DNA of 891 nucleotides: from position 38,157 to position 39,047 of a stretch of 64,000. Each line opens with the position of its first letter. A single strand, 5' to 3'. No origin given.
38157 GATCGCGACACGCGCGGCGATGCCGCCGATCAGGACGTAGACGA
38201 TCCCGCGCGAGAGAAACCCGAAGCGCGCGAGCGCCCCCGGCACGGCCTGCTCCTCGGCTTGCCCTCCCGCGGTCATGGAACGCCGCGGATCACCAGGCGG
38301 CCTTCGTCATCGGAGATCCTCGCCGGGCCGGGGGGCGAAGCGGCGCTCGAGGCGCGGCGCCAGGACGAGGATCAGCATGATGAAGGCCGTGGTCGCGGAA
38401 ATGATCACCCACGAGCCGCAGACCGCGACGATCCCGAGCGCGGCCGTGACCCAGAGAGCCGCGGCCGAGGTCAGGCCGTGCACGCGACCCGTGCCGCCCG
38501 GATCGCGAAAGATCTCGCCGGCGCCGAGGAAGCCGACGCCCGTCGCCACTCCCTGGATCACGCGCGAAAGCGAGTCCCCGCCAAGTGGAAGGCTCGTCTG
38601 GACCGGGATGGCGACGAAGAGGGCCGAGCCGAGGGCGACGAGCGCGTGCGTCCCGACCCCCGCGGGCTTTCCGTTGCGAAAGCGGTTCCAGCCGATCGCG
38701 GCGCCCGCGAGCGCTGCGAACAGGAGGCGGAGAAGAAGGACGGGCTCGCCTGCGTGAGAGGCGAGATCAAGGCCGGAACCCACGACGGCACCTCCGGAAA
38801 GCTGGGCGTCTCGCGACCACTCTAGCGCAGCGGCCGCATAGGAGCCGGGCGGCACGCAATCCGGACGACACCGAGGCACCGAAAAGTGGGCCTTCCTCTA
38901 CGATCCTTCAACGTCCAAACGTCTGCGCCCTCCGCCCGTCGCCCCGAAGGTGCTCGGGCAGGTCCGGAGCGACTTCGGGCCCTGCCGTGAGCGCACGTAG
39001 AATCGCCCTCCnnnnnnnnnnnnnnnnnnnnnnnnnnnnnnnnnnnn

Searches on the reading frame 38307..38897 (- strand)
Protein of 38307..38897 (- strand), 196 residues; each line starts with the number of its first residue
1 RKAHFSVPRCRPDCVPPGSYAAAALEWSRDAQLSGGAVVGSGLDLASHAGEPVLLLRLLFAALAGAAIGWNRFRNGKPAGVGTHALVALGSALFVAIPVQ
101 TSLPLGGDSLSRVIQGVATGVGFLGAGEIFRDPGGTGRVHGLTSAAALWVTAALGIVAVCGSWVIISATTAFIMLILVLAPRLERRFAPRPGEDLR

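Call 13: search_protein_families(library=pfam, proteins=[window:38307-38897:-], max_evalue=0.001)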
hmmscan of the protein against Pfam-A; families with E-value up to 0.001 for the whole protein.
window:38307-38897:- (196 aa): 1 family
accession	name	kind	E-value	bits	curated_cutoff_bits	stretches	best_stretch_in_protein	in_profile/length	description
PF02308.21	MgtC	-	5.8e-32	111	31.4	1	58-185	1-120/121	MgtC family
